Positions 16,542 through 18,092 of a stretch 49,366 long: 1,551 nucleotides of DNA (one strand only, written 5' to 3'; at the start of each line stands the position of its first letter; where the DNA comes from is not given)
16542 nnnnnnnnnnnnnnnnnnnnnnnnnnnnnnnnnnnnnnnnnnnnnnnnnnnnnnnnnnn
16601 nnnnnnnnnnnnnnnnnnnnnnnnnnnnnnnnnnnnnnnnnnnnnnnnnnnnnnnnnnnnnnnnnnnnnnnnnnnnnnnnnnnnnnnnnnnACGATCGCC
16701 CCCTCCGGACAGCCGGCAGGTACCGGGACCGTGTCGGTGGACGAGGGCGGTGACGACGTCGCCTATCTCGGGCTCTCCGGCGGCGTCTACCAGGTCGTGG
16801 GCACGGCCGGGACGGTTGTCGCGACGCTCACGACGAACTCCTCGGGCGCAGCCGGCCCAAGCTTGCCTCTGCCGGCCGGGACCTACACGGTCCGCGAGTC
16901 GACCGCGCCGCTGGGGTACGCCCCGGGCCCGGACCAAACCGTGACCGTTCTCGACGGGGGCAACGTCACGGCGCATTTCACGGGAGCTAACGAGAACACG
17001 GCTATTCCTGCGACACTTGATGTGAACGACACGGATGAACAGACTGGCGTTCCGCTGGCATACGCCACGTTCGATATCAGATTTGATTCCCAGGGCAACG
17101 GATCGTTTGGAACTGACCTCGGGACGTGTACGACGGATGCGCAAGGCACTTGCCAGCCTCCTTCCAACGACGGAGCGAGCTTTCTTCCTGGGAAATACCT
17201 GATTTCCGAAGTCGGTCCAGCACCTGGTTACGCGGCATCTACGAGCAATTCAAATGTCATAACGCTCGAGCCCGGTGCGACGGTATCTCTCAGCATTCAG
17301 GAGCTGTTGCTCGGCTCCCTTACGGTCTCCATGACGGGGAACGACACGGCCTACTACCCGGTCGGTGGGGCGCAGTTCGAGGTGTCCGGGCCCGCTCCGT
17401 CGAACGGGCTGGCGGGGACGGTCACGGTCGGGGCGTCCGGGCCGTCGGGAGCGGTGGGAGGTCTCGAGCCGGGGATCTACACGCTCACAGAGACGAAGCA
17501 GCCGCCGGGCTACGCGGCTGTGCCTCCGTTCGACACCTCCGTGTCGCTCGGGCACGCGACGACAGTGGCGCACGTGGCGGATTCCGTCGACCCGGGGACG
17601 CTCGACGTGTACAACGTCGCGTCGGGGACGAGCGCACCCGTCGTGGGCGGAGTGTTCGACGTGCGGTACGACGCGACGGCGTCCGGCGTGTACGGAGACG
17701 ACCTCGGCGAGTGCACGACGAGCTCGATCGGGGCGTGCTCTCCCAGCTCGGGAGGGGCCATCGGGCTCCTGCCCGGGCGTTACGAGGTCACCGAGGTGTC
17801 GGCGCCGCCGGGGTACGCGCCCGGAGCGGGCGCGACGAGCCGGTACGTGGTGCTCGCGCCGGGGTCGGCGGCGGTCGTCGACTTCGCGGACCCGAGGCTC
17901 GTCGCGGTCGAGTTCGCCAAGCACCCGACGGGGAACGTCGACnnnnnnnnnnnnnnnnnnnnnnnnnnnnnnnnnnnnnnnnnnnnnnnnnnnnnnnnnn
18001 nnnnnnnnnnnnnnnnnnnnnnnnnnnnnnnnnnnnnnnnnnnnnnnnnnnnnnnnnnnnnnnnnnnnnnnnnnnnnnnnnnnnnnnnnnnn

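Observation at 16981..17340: Exactly one of the eight adhesin domains sits on a ~360-bp low-GC, A/T3-codon cassette (intragenic mosaic)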

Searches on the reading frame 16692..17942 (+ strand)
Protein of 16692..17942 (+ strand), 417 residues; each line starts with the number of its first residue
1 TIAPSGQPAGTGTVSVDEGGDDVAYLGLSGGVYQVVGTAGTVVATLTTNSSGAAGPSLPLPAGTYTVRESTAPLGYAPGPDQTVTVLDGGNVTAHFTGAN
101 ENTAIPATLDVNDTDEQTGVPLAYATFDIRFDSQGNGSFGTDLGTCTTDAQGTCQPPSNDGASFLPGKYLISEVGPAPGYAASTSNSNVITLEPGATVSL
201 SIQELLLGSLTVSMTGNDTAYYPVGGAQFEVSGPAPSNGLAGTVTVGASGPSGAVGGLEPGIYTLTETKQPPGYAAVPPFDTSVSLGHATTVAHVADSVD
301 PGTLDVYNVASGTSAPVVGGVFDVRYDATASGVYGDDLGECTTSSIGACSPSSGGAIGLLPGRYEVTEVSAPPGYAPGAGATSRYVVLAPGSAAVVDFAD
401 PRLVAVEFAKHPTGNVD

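Call 60: predict_structure(alignment_id=A3)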
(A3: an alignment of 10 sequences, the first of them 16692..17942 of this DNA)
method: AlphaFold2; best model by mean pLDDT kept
length: 417 residues; sequences in the alignment: 10
mean_pLDDT: 85.7   pTM: 0.58
mean pLDDT of the five models: 85.7, 83.9, 83.9, 83.2, 79.6
residues with pLDDT >= 90: 194; 70-90: 187; 50-70: 28; < 50: 8
segments of 3 or more residues with pLDDT < 50: 1-7
pLDDT, mean of each block of 10 residues (from residue 1): 49 91 74 91 93 91 94 88 91 90 88 90 94 86 94 91 86 90 82 90 89 83 86 73 90 88 92 85 80 87 89 89 86 84 89 67 91 85 87 90 79 60
secondary structure, 60 per line:
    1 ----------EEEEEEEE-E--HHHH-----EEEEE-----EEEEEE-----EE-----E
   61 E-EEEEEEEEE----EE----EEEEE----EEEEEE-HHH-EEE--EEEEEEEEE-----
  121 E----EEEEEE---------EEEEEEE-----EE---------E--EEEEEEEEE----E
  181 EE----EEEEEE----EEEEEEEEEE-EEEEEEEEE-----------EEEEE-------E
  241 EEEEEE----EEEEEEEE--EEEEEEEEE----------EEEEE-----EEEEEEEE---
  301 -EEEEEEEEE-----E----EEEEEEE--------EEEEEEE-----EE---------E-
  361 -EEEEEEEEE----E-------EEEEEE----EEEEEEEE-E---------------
elements in order: E11-18 H23-26 E32-36 E42-47 E63-71 E82-86 E91-96 E102-104 E107-115 E126-131 E141-147 E167-175 E180-182 E187-192 E197-206 E208-216 E228-232 E240-246 E251-258 E261-269 E280-284 E290-297 E302-310 E321-327 E336-342 E362-370 E383-388 E393-400
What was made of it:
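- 16995..17309 (+): Domain 2 (aa ~397-501), a confidently modelled beta-sandwich. It contains the conserved Cys441/Cys449 pair and the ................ motif. Model secondary structure and pLDDT (call 60).
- On Sortase-anchored CnaB/SpaA-domain surface protein (MSCRAMM/pilin-related): AF2 model with pLDDT 85.7 and four beta domains (call 60).
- Checked: Domain 2 is aa ~397-501, which matches the block (call 60).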

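Call 63: fold_search(model_id=the predicted structure, library=pdb)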
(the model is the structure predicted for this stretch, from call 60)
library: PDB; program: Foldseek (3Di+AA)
matches with E <= 10: 1239; with E <= 0.001: 183
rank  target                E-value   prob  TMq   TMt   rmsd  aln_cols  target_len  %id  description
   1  6fwv_B                5.1e-19  1.00  0.41  0.33  15.3       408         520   15  The Bacillus anthracis TIE protein (released 2018-08-08)
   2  6fwv_A                6.2e-19  1.00  0.42  0.34  14.8       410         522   16  The Bacillus anthracis TIE protein (released 2018-08-08)
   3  4oq1                  7.0e-13  1.00  0.31  0.37  10.6       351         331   17  Structure of the Streptococcal ancillary pilin (released 2014-04-23)
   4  10ps                  3.7e-11  1.00  0.34  0.27  29.5       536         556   12  Crystal structure of SdrD A2-A3-B1-B2 domains from Staphylococcus aureus JH1 (released 2026-02-11)
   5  3kpt_B                1.8e-10  1.00  0.28  0.32  14.9       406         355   12  Crystal structure of BcpA, the major pilin subunit of Bacillus cereus (released 2009-11-24)
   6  3rkp_A                3.1e-10  1.00  0.30  0.34  13.6       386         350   14  Crystal structure of BcpA*(D312A), the major pilin subunit of Bacillus cereus (released 2012-05-30)
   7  3rkp_B                4.9e-10  1.00  0.29  0.33  14.6       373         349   14  Crystal structure of BcpA*(D312A), the major pilin subunit of Bacillus cereus (released 2012-05-30)
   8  3kpt_A                9.5e-10  1.00  0.30  0.35  13.4       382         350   15  Crystal structure of BcpA, the major pilin subunit of Bacillus cereus (released 2009-11-24)
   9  2y1v_A                9.5e-10  1.00  0.17  0.12  26.0       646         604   12  Full length structure of RrgB Pilus protein from Streptococcus pneumoniae (released 2011-11-09)
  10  3rpk_A                1.7e-09  1.00  0.19  0.14  26.6       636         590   12  Structure of the Full-Length Major Pilin RrgB from Streptococcus pneumoniae (released 2011-06-15)
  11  6xi3                  1.8e-09  1.00  0.12  0.12  20.7       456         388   15  Crystal structure of tetra-tandem repeat in extending region of large adhesion protein (released 2020-10-14)
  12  7vcr_B                2.1e-09  1.00  0.34  0.32  12.3       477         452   12  Crystal Structure of PitA fragment from pilus islet-2 of Streptococcus oralis (released 2022-06-01)
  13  7vcr_A                2.5e-09  1.00  0.33  0.31  13.3       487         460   13  Crystal Structure of PitA fragment from pilus islet-2 of Streptococcus oralis (released 2022-06-01)
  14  5z24_B                3.8e-09  1.00  0.19  0.19  16.2       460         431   11  Crystal structure of shaft pilin spaD from Lactobacillus rhamnosus GG - K365A mutant (released 2018-06-20)
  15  4hss_A                4.0e-09  1.00  0.22  0.22  16.4       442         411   12  Structure of the Full-Length Major Pilin SpaD from Corynebacterium diphtheriae (released 2013-11-13)
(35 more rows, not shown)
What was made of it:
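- On Sortase-anchored CnaB/SpaA-domain surface protein (MSCRAMM/pilin-related): Foldseek hits to the TIE protein, pilins and SdrD (call 63).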

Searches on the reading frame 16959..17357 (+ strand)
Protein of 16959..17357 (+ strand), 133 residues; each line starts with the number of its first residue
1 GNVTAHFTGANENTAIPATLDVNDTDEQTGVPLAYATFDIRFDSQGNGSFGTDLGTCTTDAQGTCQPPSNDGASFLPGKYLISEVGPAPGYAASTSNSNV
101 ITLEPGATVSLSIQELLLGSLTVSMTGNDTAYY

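Call 7: find_homologous_proteins(query=window:16974-17333:+, max_evalue=0.001)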
Query window:16974-17333:+: 12 candidates shared short words with the query, none scored E <= 0.001.
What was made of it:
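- On Recently acquired, un-ameliorated foreign segment: The word-based search found none (call 7).
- Tried and rejected: The word-index protein search with the 120-aa block alone returned nothing, not even the window's own protein (call 7).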

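Call 42: search_protein_representatives(protein=window:16974-17339:+)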
Query: 122 residues. Proteins with E-value up to 0.001 (for the whole library): 305; up to 1e-10: 112; up to 1e-30: 12. The best 150 are listed.
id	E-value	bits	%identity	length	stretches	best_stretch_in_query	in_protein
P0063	3.7e-43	162.4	42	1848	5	2-122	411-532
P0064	3.0e-41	156.3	45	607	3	2-118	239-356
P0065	1.5e-40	154.0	41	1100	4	7-113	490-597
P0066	2.7e-40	153.2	36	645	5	1-122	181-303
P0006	6.6e-40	152.0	39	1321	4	1-119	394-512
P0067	6.9e-40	151.9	41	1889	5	2-120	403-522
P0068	4.0e-37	143.0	41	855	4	2-121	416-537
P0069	2.2e-35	137.4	39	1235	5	2-122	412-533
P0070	1.6e-33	131.4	39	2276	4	1-118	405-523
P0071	1.6e-32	128.1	38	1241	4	9-108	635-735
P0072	1.1e-31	125.5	40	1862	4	2-102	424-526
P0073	1.6e-31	124.9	42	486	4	17-121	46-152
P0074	2.3e-28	114.7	33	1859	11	15-100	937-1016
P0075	1.6e-25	105.6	34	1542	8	8-108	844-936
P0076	3.8e-24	101.2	33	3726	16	13-119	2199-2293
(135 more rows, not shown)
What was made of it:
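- On Recently acquired, un-ameliorated foreign segment: The best matches among 1.84e9 representatives are 36-45% identical, at the same position of the same family (call 42).
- Tried and rejected: I replaced it with an exhaustive HMMER scan (call 42).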

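Call 62: search_solved_structures(query=window:16959-17357:+, max_evalue=0.01, show_alignments=2)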
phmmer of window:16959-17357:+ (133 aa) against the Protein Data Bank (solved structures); distinct sequences matched with E-value up to 0.01: 0.
